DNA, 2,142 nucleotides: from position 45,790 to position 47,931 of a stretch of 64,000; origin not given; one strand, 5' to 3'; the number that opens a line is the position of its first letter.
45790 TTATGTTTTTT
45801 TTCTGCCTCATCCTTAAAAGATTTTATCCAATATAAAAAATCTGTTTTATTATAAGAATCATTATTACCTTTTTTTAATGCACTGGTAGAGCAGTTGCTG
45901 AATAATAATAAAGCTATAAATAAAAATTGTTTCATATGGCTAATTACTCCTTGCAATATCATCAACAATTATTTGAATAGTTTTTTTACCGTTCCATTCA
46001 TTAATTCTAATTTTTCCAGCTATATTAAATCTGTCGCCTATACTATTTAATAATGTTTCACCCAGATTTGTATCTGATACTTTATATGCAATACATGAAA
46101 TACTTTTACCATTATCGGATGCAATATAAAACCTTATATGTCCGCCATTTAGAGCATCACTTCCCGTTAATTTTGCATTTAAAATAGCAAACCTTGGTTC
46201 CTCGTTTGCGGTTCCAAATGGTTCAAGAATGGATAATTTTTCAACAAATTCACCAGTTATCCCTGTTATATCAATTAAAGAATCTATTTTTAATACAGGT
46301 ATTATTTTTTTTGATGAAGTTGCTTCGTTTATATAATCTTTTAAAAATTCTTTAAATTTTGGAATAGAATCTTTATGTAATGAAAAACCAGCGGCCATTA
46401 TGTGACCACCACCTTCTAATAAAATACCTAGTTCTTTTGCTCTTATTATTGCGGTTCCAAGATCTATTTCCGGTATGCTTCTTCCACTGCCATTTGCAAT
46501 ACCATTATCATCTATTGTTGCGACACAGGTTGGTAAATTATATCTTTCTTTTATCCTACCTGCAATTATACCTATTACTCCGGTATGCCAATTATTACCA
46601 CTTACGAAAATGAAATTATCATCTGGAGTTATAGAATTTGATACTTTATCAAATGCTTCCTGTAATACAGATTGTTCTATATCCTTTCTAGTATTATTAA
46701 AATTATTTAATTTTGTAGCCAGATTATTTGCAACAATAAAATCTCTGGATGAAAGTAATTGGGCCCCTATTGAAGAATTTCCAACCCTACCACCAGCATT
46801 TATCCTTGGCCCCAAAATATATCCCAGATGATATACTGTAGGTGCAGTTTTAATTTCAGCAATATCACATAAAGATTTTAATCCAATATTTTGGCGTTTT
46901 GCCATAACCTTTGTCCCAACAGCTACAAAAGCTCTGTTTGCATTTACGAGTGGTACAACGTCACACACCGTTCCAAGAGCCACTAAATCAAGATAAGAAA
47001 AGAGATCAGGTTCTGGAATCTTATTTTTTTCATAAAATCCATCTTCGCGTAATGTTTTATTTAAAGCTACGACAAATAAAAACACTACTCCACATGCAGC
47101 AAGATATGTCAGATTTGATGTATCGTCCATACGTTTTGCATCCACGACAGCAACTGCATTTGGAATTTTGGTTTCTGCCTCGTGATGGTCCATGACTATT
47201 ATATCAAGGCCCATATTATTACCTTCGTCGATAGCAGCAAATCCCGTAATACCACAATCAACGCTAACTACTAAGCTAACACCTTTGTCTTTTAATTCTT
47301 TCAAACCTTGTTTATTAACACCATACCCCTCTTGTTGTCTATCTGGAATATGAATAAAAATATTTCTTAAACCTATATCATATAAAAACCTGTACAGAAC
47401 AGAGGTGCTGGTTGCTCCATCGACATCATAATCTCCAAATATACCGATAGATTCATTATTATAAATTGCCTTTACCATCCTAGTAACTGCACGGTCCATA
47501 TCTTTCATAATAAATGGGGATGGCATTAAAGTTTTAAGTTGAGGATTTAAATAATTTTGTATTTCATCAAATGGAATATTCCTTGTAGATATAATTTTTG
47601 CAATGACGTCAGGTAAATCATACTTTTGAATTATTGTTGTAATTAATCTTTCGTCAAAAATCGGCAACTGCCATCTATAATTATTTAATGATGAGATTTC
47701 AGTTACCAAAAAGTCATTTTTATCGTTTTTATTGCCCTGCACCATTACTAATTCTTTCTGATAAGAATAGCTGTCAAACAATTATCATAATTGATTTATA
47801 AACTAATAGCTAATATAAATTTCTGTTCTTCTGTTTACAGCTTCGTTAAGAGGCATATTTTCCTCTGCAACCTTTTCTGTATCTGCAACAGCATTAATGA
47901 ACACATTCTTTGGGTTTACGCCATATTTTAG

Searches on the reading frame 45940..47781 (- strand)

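Call 41: search_protein_families(library=ncbifam, proteins=[window:45940-47781:-], max_evalue=1e-10)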
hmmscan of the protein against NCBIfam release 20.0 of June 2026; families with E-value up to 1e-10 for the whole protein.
window:45940-47781:- (613 aa): 3 families
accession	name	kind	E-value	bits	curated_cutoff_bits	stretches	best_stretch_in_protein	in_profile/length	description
TIGR00644.1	recJ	equivalog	5.7e-164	546.4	396.9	1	57-609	2-546/546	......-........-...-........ exonuclease RecJ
NF008290.0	PRK11070.1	equivalog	8.3e-95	318.4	900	1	55-610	21-575/577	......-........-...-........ exonuclease RecJ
NF053576.1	RecJ_archaeal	equivalog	7.4e-16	58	360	0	327-486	290-451/452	RecJ family nuclease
